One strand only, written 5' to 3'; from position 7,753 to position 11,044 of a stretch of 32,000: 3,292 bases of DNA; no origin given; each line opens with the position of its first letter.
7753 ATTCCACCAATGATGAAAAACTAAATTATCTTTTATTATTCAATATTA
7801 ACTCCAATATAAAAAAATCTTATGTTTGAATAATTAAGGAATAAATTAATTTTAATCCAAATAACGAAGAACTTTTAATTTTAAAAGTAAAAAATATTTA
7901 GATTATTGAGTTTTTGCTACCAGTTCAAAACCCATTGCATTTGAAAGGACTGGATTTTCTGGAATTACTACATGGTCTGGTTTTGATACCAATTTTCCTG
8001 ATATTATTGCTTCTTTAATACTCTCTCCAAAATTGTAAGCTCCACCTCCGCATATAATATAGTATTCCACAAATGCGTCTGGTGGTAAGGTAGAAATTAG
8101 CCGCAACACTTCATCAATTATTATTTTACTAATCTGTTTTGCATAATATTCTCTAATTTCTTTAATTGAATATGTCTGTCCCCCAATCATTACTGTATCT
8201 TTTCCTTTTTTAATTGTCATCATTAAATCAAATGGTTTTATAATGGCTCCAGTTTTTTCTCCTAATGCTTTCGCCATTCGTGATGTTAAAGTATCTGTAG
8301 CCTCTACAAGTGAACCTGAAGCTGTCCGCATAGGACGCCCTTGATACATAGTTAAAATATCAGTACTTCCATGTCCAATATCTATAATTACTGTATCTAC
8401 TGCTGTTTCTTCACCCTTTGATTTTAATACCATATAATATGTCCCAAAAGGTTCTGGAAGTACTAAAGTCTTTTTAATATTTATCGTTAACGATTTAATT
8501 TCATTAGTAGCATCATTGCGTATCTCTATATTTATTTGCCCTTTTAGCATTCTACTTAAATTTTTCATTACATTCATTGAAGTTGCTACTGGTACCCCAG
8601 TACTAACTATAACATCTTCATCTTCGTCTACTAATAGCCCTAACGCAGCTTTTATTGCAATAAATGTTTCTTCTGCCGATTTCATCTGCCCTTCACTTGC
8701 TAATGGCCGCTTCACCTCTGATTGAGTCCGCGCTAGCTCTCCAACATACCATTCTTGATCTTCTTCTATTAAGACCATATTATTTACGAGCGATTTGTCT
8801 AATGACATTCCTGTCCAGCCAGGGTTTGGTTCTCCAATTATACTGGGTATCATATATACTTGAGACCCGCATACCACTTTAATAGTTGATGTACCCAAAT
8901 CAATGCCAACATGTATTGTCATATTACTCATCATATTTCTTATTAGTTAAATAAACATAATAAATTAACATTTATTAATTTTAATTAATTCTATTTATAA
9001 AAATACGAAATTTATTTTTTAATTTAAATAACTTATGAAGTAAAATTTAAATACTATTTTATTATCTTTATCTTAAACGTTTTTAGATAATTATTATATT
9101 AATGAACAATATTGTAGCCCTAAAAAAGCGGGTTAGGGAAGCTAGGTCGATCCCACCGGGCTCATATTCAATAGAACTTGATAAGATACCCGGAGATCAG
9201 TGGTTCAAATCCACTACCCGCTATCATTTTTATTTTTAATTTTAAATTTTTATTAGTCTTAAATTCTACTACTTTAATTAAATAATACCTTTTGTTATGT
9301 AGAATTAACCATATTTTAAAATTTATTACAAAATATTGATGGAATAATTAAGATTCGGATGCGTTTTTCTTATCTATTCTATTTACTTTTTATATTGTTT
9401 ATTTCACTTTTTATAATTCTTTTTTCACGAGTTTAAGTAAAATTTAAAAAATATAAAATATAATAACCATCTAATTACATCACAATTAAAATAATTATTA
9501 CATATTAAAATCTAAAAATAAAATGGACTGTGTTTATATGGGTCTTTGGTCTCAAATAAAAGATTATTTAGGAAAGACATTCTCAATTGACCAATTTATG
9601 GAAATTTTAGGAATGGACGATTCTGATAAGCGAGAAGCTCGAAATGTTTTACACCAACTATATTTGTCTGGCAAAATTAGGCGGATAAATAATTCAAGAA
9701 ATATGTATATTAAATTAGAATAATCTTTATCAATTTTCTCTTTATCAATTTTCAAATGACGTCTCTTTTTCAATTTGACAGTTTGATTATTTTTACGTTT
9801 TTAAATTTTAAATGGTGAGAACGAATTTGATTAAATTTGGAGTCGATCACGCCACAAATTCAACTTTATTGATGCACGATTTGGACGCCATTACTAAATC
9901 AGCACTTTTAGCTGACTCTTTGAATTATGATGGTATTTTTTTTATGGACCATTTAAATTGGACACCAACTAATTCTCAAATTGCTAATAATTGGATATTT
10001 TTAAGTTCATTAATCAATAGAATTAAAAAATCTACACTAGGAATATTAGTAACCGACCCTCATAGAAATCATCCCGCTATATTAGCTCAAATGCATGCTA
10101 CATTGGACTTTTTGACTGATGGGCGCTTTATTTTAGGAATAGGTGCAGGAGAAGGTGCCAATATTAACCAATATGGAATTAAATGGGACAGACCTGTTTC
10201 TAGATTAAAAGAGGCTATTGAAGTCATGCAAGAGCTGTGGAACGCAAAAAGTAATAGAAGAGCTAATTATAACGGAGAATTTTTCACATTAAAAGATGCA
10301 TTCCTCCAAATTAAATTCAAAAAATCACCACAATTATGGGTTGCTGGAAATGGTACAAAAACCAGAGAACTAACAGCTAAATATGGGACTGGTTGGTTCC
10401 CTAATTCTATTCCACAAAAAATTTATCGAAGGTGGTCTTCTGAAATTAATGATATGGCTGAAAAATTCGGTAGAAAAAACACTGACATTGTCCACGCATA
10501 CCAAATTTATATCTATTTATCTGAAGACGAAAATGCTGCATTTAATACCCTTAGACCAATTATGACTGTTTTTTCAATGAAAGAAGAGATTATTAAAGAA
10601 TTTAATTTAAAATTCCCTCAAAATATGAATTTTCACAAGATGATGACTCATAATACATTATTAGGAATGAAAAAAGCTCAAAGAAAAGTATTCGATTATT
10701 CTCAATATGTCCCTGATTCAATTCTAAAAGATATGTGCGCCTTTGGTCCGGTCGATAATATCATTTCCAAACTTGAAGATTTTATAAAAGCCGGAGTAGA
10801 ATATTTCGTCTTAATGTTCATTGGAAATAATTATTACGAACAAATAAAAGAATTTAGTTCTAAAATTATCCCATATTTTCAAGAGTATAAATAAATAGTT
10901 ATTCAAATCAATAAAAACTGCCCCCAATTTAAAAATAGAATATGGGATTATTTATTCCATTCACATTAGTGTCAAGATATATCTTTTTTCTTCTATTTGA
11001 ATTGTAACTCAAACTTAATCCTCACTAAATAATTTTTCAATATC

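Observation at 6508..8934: Chromosomal ParM-like actin paired with a SNAP-like scaffold: candidate undescribed cytoskeletal or segregation module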

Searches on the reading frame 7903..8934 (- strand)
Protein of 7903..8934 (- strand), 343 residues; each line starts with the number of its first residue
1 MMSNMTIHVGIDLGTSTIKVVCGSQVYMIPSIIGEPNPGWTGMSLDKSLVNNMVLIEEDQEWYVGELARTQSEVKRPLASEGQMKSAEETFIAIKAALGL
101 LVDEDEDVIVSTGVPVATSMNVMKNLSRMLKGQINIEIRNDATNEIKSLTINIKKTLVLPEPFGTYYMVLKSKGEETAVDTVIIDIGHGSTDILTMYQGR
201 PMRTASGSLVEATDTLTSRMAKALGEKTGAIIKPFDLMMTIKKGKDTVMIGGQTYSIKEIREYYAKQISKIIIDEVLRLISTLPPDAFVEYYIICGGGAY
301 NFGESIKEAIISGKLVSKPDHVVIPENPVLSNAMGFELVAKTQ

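Call 4: search_protein_families(library=pfam, proteins=[window:7903-8934:-], max_evalue=0.01)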
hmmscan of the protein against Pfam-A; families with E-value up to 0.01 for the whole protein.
window:7903-8934:- (343 aa): 5 families
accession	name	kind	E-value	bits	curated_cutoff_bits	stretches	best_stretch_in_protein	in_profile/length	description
PF17989.7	ALP_N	-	1.6e-17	64.6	26.3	1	10-164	1-148/148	Actin like proteins N terminal domain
PF21522.3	MreB-like_C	-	4.4e-13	50.3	27.8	1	183-308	1-123/123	Archaeal actin homologue MreB-like, C-terminal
PF00022.25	Actin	-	0.0021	17.1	27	1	172-271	142-231/410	Actin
PF08841.16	DDR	-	0.0032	17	24.6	0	177-225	131-177/328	Diol dehydratase reactivase ATPase-like domain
PF16407.11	PKD_2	-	0.0072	17.1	39.2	0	134-203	83-154/157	PKD-like family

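Call 5: search_protein_families(library=ncbifam, proteins=[window:7903-8934:-], max_evalue=0.1)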
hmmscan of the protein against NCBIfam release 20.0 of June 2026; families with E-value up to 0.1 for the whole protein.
window:7903-8934:- (343 aa): 6 families
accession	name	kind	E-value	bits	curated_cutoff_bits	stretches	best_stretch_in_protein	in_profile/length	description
TIGR03739.1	PRTRC_D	hypoth_equivalog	1.1e-12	47.6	214.8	1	60-338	56-316/320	PRTRC system protein D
NF010498.0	PRK13917.1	equivalog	4e-11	42.7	417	1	8-338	4-332/344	plasmid segregation protein ParM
NF052678.1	morpho_FcmB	equivalog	1.5e-07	30.7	300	1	87-314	123-348/373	filament morphology actin-like protein FcmB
NF040964.1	MamK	subfamily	1.8e-07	30.5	400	1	7-245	1-210/335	MamK family actin-like protein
TIGR01174.1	ftsA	equivalog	0.0065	15.6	175.85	1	165-272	184-289/371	cell division protein FtsA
TIGR00315.1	cdhB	equivalog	0.079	12.9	101.2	0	222-273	5-56/162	CO dehydrogenase/acetyl-CoA synthase complex subunit epsilon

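Call 7: search_solved_structures(query=window:7903-8934:-, max_evalue=1, show_alignments=1)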
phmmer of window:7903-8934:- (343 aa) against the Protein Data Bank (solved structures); distinct sequences matched with E-value up to 1: 9.
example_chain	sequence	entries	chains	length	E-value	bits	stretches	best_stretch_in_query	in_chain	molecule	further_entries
6ixw_C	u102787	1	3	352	3.5e-06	29.7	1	9-202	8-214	pCBH ParM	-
2fsj_A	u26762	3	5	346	5.4e-06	29.1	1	80-337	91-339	hypothetical protein Ta0583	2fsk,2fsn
6izr_1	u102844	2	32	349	2.6e-05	26.9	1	9-293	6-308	Putative plasmid segregation protein ParM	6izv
9rmi_G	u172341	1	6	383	9.2e-05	25.1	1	82-312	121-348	CorM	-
5jyg_A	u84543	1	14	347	0.01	18.3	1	153-229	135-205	Actin-like ATPase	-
5ljw_A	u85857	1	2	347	0.013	18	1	153-230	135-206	Actin-like ATPase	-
5ljv_A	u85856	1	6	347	0.014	17.9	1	153-229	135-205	Actin-like ATPase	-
8jfx_A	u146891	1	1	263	0.49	12.8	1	178-249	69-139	Pseudouridylate synthase TRUB1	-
8rd8_F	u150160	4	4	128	0.57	12.6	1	243-311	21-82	Small ribosomal subunit protein uS9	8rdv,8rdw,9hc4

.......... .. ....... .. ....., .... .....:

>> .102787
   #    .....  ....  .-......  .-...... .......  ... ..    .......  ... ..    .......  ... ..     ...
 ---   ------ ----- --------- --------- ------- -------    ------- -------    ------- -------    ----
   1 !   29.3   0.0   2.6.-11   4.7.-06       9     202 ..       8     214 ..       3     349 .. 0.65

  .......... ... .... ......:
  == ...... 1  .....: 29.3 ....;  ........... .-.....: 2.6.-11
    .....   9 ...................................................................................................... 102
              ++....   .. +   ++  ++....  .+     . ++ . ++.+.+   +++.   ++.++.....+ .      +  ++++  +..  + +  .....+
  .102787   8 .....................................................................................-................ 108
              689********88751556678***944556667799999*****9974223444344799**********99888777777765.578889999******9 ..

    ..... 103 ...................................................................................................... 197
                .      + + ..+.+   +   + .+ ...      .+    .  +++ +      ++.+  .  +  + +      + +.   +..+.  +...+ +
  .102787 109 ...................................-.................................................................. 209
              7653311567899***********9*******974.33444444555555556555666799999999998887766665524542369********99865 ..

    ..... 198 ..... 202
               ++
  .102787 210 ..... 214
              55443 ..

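Call 11: find_homologous_proteins(query=window:7903-8934:-, max_evalue=0.00001)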
Query window:7903-8934:- (343 aa): 142 proteins with E <= 0.00001 among 4700 candidates; the best 120 are listed. Only proteins of 188 to 601 residues were searched: fused or split forms outside these lengths cannot appear, so this answer is no evidence that the protein stands alone or is whole; lengths 'longer' or 'shorter' looks for them.
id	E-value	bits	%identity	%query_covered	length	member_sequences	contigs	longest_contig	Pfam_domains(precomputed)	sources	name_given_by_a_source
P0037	1.4e-215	733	100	99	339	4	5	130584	PF17989.8,PF21522.4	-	-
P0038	1.5e-188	644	85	99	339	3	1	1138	PF17989.8,PF21522.4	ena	-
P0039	3.4e-178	610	82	99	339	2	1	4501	PF17989.8,PF21522.4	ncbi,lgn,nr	ncbi:MAG: ParM/StbA family protein [Promethearchaeota archaeon]|nr:MAG: ParM/StbA family protein [Ca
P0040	1.4e-177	608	81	99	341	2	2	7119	PF17989.8,PF21522.4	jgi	jgi:hypothetical protein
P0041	9.2e-164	562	74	99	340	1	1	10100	PF17989.8,PF21522.4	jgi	-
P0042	3.0e-162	557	74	99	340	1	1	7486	PF17989.8,PF21522.4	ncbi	-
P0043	3.2e-162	557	74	98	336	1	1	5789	PF17989.8,PF21522.4,PF00022.26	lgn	-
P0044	9.8e-162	556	73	99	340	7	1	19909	PF17989.8,PF21522.4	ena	-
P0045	1.8e-161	555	72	98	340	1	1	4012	PF17989.8,PF21522.4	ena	-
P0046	3.5e-161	554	72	99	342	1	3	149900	PF17989.8,PF21522.4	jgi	-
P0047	1.1e-160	552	73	99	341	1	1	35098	PF17989.8,PF21522.4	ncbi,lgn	-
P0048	2.1e-160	551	73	99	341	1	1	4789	PF17989.8,PF21522.4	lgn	-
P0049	4.4e-160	550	73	98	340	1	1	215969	PF17989.8,PF21522.4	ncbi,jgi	ncbi:MAG: hypothetical protein ACTSR8_01715 [Promethearchaeota archaeon]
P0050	7.7e-160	549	71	98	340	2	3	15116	PF17989.8,PF21522.4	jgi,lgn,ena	-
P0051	3.4e-159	547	74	98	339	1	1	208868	PF17989.8,PF21522.4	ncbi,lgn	-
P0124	7.9e-109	382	53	97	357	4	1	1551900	PF17989.8,PF21522.4,PF00022.26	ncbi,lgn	ncbi:MAG: ParM/StbA family protein [Candidatus Heimdallarchaeota archaeon]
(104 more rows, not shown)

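Call 18: find_encoding_contigs(protein=P0124, flank=6000, max_places=2)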
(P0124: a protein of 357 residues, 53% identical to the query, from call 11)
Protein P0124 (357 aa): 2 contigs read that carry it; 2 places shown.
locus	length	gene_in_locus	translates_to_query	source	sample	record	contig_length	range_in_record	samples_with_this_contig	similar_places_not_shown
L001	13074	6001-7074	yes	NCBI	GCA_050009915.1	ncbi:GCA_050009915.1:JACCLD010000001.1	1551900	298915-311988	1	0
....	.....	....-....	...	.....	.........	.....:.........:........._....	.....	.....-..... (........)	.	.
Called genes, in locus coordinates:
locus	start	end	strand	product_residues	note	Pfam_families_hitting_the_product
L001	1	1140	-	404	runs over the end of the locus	PF00155:Aminotran_1_2, PF01053:Cys_Met_Meta_PP (weak)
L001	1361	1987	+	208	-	PF01991:vATP-synt_E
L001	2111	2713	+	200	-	-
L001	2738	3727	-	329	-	PF01398:JAB, PF14464:Prok-JAB (weak)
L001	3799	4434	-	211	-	PF00025:Arf (weak), PF00009:GTP_EFTU (faint), PF00071:Ras, PF08477:Roc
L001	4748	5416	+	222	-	PF02492:cobW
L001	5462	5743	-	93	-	-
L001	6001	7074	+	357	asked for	PF17989:ALP_N, PF00022:Actin (faint), PF21522:MreB-like_C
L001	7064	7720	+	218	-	-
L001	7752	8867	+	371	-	-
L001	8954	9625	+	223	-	-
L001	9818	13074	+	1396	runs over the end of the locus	PF00270:DEAD, PF04851:ResIII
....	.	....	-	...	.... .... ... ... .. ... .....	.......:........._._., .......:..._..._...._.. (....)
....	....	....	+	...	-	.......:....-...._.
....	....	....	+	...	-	-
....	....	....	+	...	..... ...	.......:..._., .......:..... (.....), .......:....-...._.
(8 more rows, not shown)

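Call 64: search_solved_structures(query=A2, max_evalue=0.001)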
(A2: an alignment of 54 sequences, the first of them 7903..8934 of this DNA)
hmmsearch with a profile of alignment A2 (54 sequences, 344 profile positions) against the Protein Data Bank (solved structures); distinct sequences matched with E-value up to 0.001: 8.
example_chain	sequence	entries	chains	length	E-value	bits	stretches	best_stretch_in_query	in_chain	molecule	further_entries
6ixw_C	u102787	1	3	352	1.3e-13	53.8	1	5-305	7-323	pCBH ParM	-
6izr_1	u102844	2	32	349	1.1e-12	50.7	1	5-305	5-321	Putative plasmid segregation protein ParM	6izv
8x1i_B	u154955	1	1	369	7.4e-11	44.7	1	6-231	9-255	ParM present of genome of Desufitobacterium hafniense - Dh-cParM1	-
9rmi_G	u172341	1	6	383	9.9e-08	34.4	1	79-315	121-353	CorM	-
2fsj_A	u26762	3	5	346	3.1e-07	32.8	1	78-339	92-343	hypothetical protein Ta0583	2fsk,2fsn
5ljw_A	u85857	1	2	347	1.2e-06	30.9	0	150-298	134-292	Actin-like ATPase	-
5jyg_A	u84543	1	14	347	1.5e-06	30.5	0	150-242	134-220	Actin-like ATPase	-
5ljv_A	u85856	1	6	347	2.4e-06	29.9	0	150-242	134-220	Actin-like ATPase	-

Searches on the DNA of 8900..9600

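Call 44: search_rna_families(source=window, start=8900, end=9600, threshold=evalue, max_evalue=0.01)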
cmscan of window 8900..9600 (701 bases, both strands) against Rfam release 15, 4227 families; matches with E-value up to 0.01: 1.
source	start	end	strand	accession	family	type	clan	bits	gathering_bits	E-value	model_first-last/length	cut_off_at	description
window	9127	9223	+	RF00005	tRNA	Gene; tRNA;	CL00001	51.9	29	3.2e-10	1-71/71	no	tRNA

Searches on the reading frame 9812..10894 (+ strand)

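Call 4: search_protein_families(library=pfam, proteins=[window:9812-10894:+], max_evalue=0.01)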
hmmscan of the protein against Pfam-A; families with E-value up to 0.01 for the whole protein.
window:9812-10894:+ (360 aa): 1 family
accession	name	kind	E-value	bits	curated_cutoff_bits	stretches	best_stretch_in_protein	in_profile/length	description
PF00296.26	Bac_luciferase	-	1e-50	173.3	27.9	1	17-330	19-313/314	Luciferase-like monooxygenase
